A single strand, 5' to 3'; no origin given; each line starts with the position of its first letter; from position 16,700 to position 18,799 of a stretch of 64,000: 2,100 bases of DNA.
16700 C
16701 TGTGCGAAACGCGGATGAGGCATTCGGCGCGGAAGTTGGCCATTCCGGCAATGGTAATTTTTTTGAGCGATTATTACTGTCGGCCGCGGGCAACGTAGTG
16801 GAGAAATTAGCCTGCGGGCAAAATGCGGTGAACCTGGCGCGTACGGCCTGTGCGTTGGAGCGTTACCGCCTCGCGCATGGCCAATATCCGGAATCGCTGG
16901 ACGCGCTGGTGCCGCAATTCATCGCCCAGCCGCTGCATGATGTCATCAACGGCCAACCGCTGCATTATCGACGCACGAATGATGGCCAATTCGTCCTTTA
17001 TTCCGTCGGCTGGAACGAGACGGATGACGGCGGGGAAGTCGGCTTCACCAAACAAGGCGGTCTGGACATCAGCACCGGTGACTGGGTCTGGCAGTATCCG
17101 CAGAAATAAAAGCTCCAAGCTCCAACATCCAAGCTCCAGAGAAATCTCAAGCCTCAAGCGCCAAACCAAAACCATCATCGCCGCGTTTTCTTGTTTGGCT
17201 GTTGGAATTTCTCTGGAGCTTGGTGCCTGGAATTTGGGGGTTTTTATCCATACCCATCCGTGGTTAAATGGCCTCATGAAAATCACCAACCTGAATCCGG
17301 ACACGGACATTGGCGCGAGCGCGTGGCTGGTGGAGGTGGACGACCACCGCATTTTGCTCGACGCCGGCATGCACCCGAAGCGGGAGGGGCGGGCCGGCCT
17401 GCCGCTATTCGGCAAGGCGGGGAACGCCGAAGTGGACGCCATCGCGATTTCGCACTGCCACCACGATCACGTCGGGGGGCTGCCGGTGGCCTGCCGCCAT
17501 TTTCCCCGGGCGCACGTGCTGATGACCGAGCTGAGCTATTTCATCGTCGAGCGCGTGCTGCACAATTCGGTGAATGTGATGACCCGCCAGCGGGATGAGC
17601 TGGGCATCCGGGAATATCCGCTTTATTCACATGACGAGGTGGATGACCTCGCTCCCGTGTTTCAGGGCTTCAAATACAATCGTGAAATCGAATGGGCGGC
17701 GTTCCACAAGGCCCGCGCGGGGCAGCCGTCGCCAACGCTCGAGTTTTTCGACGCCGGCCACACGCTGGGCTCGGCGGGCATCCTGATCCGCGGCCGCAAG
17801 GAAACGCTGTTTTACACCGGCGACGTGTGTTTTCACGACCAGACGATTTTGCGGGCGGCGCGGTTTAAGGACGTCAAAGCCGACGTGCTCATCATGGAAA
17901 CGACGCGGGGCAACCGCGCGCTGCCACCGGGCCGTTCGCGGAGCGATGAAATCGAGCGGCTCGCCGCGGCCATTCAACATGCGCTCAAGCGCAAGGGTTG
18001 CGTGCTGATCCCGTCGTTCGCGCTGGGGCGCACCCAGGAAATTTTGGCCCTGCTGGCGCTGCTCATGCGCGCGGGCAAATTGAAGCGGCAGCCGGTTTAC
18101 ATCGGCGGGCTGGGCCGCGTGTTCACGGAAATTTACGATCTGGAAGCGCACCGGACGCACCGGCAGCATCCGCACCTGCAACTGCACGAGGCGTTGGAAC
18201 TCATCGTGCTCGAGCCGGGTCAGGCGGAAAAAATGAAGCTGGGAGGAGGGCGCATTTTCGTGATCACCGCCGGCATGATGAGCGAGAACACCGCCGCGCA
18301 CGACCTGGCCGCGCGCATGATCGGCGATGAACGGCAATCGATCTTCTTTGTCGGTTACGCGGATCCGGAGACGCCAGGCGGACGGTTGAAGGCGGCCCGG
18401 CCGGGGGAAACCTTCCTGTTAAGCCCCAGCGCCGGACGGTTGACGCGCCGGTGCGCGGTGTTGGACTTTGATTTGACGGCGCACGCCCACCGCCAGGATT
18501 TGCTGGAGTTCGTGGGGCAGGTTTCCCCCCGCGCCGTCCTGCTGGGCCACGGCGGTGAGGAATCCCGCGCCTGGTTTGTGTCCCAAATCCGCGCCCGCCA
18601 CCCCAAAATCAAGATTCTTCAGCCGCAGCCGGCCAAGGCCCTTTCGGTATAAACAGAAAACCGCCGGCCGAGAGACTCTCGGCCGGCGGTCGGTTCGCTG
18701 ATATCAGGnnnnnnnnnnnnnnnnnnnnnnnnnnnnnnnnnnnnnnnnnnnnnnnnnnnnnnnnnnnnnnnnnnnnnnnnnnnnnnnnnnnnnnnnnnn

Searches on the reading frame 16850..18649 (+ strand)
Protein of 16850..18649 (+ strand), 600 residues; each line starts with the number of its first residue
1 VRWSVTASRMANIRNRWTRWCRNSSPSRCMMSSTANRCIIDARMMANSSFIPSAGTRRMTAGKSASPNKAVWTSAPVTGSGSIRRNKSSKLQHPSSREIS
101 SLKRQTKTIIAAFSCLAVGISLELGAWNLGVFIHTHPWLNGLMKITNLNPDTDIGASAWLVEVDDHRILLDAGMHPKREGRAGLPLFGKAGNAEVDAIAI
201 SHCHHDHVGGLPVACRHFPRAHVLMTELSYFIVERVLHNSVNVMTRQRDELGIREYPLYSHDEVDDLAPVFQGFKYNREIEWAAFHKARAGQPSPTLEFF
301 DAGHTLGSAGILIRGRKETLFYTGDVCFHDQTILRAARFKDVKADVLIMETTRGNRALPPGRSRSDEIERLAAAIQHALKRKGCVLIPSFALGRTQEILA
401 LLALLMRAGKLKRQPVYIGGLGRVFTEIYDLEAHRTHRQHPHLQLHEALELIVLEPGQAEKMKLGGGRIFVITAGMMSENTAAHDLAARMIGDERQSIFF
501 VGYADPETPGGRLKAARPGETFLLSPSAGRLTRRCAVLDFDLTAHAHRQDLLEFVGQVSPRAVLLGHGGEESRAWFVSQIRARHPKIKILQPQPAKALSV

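Call 54: search_protein_families(library=pfam, proteins=[window:16850-18649:+], max_evalue=0.001)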
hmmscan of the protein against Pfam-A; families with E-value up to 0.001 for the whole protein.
window:16850-18649:+ (600 aa): 5 families
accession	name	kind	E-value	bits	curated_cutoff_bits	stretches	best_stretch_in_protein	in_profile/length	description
PF10996.14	Beta-Casp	-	1.7e-11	45.1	27.7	1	395-513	1-120/120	Beta-Casp domain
PF00753.33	Lactamase_B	-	5.4e-11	43.2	22.7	1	155-239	5-88/196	Metallo-beta-lactamase superfamily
PF12706.13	Lactamase_B_2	-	8.1e-10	39.1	27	1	166-358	1-171/200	Beta-lactamase superfamily domain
PF16661.11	Lactamase_B_6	-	1.7e-07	31.3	27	1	160-342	1-178/193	Metallo-beta-lactamase superfamily domain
PF07521.17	RMMBL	-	5.2e-07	30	21.6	1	532-584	3-56/63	Zn-dependent metallo-hydrolase RNA specificity domain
